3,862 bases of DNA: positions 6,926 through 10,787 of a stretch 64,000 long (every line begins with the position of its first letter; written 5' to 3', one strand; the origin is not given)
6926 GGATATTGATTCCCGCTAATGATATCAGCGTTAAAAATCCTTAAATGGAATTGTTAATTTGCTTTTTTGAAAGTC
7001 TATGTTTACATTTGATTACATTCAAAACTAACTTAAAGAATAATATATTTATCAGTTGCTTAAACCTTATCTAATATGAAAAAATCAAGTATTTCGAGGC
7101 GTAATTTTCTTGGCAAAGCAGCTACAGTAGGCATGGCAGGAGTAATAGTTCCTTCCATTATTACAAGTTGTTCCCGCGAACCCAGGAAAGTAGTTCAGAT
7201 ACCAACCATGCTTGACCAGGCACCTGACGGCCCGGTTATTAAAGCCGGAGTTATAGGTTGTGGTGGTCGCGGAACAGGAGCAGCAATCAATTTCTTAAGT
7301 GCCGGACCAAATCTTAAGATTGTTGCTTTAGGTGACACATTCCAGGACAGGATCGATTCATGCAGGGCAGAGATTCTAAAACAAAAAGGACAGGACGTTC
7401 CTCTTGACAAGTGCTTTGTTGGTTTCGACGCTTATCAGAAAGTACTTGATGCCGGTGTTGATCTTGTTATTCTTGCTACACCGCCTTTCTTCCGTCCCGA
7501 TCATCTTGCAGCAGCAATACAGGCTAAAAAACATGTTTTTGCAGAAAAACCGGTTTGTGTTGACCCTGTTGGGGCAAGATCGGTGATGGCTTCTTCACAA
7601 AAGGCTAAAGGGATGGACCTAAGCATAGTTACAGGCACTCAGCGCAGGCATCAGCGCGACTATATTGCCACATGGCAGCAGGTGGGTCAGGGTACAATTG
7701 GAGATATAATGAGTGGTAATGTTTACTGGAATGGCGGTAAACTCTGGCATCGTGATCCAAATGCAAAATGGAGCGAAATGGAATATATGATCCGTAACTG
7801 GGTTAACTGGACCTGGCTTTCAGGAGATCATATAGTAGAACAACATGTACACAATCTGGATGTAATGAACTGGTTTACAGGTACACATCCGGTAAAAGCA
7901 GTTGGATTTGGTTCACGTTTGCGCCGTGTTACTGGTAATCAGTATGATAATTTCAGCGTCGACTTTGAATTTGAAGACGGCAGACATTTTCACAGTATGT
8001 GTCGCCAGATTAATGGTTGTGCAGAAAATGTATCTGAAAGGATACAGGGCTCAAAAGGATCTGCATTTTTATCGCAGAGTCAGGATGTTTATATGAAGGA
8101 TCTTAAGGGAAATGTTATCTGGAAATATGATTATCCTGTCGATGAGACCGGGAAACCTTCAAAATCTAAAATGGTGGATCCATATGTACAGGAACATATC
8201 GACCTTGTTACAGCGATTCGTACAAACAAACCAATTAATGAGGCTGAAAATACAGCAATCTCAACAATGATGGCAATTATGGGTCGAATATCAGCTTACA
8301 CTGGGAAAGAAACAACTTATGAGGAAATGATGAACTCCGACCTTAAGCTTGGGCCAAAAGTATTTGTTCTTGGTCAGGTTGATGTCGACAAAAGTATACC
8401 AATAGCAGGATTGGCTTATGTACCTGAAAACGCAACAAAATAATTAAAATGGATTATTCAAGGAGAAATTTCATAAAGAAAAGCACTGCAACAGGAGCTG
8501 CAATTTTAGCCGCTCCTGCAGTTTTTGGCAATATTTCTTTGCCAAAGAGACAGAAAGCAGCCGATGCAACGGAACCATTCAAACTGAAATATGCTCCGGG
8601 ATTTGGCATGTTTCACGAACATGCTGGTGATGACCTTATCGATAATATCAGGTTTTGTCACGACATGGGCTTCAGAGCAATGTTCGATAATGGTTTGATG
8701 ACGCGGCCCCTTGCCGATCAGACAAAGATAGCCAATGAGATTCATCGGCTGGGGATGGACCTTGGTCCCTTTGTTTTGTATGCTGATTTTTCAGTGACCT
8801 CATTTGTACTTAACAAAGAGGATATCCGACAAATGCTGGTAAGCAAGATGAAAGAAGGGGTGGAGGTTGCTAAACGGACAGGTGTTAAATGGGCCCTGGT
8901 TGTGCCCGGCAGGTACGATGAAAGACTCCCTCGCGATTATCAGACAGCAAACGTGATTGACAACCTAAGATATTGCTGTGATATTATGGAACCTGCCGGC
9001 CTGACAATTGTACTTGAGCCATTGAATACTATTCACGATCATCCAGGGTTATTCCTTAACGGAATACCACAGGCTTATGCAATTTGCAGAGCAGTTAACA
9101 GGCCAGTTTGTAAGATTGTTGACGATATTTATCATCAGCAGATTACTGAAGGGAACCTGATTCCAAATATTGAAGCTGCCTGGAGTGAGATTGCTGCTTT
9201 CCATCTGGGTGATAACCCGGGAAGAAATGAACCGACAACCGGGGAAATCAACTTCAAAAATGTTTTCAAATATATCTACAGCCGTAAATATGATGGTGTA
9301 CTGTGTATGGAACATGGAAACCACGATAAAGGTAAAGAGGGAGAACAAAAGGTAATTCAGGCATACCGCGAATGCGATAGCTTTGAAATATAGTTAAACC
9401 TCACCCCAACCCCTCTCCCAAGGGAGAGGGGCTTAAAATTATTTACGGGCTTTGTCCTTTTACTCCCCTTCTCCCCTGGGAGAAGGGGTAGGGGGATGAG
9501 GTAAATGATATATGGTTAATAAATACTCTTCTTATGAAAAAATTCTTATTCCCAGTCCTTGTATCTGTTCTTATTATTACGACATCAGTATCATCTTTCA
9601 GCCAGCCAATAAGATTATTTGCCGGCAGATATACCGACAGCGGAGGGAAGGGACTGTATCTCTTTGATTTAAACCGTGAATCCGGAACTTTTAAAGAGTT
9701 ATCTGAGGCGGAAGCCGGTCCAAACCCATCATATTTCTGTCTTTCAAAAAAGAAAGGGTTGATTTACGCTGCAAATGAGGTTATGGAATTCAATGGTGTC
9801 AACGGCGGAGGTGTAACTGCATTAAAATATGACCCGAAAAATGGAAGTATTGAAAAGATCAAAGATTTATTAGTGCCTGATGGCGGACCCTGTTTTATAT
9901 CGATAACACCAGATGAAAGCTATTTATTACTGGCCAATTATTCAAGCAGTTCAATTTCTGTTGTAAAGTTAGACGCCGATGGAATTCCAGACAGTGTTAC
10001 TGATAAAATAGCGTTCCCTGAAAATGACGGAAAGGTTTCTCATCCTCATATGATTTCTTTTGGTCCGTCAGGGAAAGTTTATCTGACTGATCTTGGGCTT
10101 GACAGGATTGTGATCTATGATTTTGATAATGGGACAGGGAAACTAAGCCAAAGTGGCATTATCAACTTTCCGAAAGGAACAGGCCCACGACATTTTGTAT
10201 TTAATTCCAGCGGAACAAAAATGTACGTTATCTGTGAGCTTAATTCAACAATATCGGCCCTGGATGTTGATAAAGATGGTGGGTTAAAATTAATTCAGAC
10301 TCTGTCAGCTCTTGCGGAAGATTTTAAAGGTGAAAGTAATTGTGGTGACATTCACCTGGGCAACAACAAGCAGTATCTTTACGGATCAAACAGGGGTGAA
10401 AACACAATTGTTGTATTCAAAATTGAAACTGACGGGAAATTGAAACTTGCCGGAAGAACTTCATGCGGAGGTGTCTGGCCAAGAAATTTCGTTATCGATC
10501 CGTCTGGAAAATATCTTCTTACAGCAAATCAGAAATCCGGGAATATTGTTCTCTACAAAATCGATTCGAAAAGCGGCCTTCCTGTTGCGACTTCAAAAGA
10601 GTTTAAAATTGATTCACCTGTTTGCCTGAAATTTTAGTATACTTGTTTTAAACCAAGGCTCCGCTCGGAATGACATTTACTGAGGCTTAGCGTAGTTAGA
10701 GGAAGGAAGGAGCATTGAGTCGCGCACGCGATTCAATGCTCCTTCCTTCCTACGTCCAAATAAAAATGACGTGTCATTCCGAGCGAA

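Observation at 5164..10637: Candidate periplasmic, quinone-linked sugar/glycoside oxidation module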

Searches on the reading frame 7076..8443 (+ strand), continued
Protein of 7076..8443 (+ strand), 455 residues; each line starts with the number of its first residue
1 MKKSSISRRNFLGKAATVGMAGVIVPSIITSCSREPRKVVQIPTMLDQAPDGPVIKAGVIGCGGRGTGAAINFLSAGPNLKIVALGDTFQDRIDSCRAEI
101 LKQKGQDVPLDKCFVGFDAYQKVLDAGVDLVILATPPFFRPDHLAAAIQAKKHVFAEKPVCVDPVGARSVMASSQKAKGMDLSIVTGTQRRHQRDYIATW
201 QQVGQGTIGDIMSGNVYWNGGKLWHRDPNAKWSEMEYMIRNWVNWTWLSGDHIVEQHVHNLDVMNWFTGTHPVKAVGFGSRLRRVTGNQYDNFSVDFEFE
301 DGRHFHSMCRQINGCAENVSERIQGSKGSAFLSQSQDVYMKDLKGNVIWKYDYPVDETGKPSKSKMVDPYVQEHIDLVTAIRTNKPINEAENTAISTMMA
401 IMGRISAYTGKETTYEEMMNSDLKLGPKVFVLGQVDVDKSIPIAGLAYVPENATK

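Call 76: search_protein_families(library=pfam, proteins=[L133:524-1669:+, L152:3717-4787:-], max_evalue=0.001)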
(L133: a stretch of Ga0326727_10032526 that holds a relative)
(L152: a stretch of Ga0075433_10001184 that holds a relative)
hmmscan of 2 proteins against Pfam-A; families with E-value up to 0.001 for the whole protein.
L133:524-1669:+ (382 aa): 1 family
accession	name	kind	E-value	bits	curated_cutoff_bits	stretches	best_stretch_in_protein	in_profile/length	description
PF02424.20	ApbE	-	2.2e-78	263.9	25.6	1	74-354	1-266/266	ApbE family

L152:3717-4787:- (357 aa): 1 family
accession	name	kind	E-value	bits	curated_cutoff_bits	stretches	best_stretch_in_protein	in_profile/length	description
PF02424.20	ApbE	-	6.8e-77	259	25.6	1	58-337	1-266/266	ApbE family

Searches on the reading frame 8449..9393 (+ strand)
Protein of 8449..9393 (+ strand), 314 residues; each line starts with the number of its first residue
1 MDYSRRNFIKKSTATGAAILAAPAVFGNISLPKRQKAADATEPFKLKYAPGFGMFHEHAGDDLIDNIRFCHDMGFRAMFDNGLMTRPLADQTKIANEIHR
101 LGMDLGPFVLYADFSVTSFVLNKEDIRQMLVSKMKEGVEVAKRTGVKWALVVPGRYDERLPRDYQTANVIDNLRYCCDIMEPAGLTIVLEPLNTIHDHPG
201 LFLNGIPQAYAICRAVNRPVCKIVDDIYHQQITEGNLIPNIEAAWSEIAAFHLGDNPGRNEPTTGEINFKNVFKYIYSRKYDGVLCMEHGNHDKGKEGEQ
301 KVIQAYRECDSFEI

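Call 3: search_protein_families(library=pfam, proteins=[window:8449-9393:+], max_evalue=0.01)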
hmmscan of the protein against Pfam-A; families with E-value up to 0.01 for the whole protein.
window:8449-9393:+ (314 aa): 1 family
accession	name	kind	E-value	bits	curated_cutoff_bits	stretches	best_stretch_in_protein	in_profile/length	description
PF01261.30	AP_endonuc_2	-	8.3e-30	104.7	31.1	1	68-305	2-245/249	Xylose isomerase-like TIM barrel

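Call 4: search_protein_families(library=ncbifam, proteins=[window:8449-9393:+], max_evalue=0.01)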
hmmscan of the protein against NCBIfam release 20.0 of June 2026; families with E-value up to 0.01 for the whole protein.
window:8449-9393:+ (314 aa): 11 families
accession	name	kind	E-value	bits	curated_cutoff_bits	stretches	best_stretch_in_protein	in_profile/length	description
TIGR03234.1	OH-pyruv-isom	equivalog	2.5e-31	108.9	353.45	1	131-294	83-245/254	hydroxypyruvate isomerase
NF043033.1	OxoTetrIsom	equivalog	2.1e-28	99.8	325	1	133-296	86-244/251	2-oxo-tetronate isomerase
NF007444.0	PRK09997.1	equivalog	3.9e-22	78.9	465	1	163-293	116-245/258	hydroxypyruvate isomerase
NF041099.2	keto_glucon_epim_IolO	equivalog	6.5e-17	61.7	300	1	117-297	78-254/269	5-keto-L-gluconate epimerase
NF051856.1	PsicseEpim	equivalog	2.7e-16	60.2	300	1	158-307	118-261/287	D-psicose 3-epimerase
NF007441.0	PRK09989.1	equivalog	7e-14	52.2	412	1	165-298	118-250/258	HPr family phosphocarrier protein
NF009688.0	PRK13209.1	subfamily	9e-07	28.2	317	1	119-297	86-262/286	L-ribulose-5-phosphate 3-epimerase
NF009689.0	PRK13210.1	subfamily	1.1e-06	28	200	1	93-306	57-272/286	L-ribulose-5-phosphate 3-epimerase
TIGR00542.1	hxl6Piso_put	equivalog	6.3e-05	22.4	272.15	1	93-305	56-264/279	L-ribulose-5-phosphate 3-epimerase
TIGR01409.1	TAT_signal_seq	domain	0.00013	22.2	16.7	1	4-27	2-24/29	twin-arginine translocation signal domain-containing protein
NF007360.0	PRK09856.1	equivalog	0.00035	20.2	305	1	118-288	76-247/276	fructoselysine 3-epimerase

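Call 16: search_solved_structures(query=window:8449-9393:+, max_evalue=0.00001)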
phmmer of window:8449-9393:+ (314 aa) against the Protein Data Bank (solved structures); distinct sequences matched with E-value up to 0.00001: 13.
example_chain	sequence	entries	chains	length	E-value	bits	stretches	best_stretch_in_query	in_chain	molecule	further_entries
3ngf_A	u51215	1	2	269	3.7e-18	68.9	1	160-298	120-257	AP endonuclease, family 2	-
1k77_A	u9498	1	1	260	1.1e-09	41.1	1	165-289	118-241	Hypothetical protein ygbM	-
2zvr_A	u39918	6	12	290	1.4e-09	40.7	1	122-285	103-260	Uncharacterized protein TM_0416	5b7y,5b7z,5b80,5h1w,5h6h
1i60_A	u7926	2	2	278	6.7e-09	38.5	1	126-256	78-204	IOLI PROTEIN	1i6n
4pfh_A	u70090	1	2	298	1e-08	37.9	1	168-298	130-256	D-tagatose 3-epimerase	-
4q7i_A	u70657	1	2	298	1.8e-08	37.1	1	168-289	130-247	D-tagatose 3-epimerase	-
2ou4_A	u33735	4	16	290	2.9e-08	36.4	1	164-291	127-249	D-tagatose 3-epimerase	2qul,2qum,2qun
4xsl_A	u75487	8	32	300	3.1e-08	36.4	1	164-290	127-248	D-tagatose 3-epimerase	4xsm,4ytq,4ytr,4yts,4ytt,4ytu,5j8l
8xix_A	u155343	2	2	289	3.9e-08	36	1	148-298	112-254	D-tagatose 3-epimerase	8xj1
8xiv_A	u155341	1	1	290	4e-08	36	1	148-298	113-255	D-tagatose 3-epimerase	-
4pgl_A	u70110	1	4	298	6.6e-08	35.3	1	168-289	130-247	D-tagatose 3-epimerase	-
6wn6_A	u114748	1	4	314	7.2e-08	35.1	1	158-288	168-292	3-keto-D-glucoside 4-epimerase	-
7x7w_A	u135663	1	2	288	6e-06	28.8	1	165-298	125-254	D-PSICOSE 3-EPIMERASE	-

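Call 53: search_solved_structures(query=A3, max_evalue=0.000001)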
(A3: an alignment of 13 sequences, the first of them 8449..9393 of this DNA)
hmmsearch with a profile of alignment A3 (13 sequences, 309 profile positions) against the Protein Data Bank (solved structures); distinct sequences matched with E-value up to 0.000001: 29.
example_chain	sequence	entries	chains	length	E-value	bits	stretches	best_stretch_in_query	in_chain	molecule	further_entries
3ngf_A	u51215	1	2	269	1.3e-30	109.8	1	46-295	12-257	AP endonuclease, family 2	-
1k77_A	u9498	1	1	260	4.6e-25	91.6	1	46-286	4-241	Hypothetical protein ygbM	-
2zvr_A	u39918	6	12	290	2.4e-17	66.3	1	116-285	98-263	Uncharacterized protein TM_0416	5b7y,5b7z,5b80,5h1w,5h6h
8xiv_A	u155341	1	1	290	3.9e-17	65.6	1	80-296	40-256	D-tagatose 3-epimerase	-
8xix_A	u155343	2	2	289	4.4e-17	65.4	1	80-296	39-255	D-tagatose 3-epimerase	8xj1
6wn6_A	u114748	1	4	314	1.7e-15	60.2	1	58-285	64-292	3-keto-D-glucoside 4-epimerase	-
4pfh_A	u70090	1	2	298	2.1e-14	56.6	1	167-296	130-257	D-tagatose 3-epimerase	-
4xsl_A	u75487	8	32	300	1.3e-13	53.9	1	167-292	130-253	D-tagatose 3-epimerase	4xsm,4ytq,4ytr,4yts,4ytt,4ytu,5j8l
2ou4_A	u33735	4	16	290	1.4e-13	53.8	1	167-292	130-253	D-tagatose 3-epimerase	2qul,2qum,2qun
4q7i_A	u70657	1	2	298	2.3e-13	53.2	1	167-287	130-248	D-tagatose 3-epimerase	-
7x7w_A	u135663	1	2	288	3.3e-13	52.7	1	166-297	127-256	D-PSICOSE 3-EPIMERASE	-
4pgl_A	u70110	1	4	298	1.2e-12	50.8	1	167-286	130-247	D-tagatose 3-epimerase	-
3vnk_A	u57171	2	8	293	4.8e-12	48.8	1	155-297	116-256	Xylose isomerase domain protein TIM barrel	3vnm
3vni_A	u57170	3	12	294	4.8e-12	48.8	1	155-297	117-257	Xylose isomerase domain protein TIM barrel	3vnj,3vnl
7e9w_A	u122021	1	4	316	5.6e-12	48.6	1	155-297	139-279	D-psicose 3-epimerase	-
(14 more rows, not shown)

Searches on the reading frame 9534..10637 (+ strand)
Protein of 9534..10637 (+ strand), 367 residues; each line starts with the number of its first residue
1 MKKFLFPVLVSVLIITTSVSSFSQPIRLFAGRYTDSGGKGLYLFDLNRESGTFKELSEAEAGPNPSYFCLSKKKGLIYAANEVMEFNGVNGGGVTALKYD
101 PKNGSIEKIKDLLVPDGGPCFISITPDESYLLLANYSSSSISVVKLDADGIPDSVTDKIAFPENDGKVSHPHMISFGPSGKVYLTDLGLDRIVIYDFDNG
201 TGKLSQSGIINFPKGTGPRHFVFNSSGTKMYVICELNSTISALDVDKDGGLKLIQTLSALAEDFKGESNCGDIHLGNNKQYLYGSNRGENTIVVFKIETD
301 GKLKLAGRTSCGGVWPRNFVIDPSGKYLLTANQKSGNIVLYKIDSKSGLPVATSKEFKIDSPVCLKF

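Call 3: search_protein_families(library=pfam, proteins=[window:9534-10637:+], max_evalue=0.01)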
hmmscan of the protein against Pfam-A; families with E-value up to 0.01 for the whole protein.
window:9534-10637:+ (367 aa): 4 families
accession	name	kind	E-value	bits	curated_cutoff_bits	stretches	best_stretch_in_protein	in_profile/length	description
PF10282.15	Lactonase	-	1.7e-98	330.4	21.7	1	28-367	2-344/344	Lactonase, 7-bladed beta-propeller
PF08450.18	SGL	-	0.0073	16.4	26.3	0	72-155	94-173/246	SMP-30/Gluconolactonase/LRE-like region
PF13517.12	FG-GAP_3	-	0.0094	17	26.9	0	129-153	34-58/61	FG-GAP-like repeat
PF05694.17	SBP56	-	0.0096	15.2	34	0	222-325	252-361/453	56kDa selenium binding protein (SBP56)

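Call 4: search_protein_families(library=ncbifam, proteins=[window:9534-10637:+], max_evalue=0.01)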
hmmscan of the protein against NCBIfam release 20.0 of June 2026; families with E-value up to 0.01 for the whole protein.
window:9534-10637:+ (367 aa): 6 families
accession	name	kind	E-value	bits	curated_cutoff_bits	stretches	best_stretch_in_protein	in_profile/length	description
NF050136.1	PGL_lacton_Staph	exception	2.1e-50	171.6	500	1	29-367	4-341/341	6-phosphogluconolactonase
NF008258.1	PRK11028.1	equivalog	6e-44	150.5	370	1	104-349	69-310/330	6-phosphogluconolactonase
TIGR03866.1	PQQ_ABC_repeats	subfamily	3.4e-09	36.2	287.3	0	211-249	78-116/310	PQQ-dependent catabolism-associated beta-propeller protein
NF052460.1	L-NosZ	equivalog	2.8e-07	29.4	700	0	262-344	37-117/480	clade III lactonase-type nitrous-oxide reductase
TIGR02276.1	beta_rpt_yvtn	repeat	0.00019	21.4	27.85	0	126-144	1-19/42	beta-propeller repeat protein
NF052340.1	hydrazine_beta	equivalog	0.00029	20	560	0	118-147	341-370/372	hydrazine synthase subunit beta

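Call 18: search_solved_structures(query=window:9534-10637:+, max_evalue=0.00001)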
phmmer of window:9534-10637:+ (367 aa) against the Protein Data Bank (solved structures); distinct sequences matched with E-value up to 0.00001: 9.
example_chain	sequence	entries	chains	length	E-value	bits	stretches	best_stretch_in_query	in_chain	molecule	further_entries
3scy_A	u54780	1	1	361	5.1e-49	170.6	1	20-367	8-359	Hypothetical bacterial 6-phosphogluconolactonase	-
3fgb_A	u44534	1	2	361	9e-48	166.4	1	24-367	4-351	uncharacterized protein Q89ZH8_BACTN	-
4qrj_A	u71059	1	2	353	1.2e-44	156.2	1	26-367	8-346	putative 6-phosphogluconolactonase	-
3hfq_A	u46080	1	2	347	1.7e-42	149.1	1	27-367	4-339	uncharacterized protein lp_2219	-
6igb_A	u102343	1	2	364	1.3e-38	136.4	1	27-367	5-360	Periplasmic gluconolactonase, PpgL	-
6nau_A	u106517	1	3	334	9.5e-29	103.9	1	94-349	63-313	6-phosphogluconolactonase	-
1ri6_A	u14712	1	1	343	7.1e-28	101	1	96-349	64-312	putative isomerase ybhE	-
1l0q_A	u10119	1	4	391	4.7e-07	32.5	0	118-245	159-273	Surface layer protein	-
5c2v_B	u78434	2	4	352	5.5e-06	29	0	114-146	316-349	HYDRAZINE SYNTHASE BETA SUBUNIT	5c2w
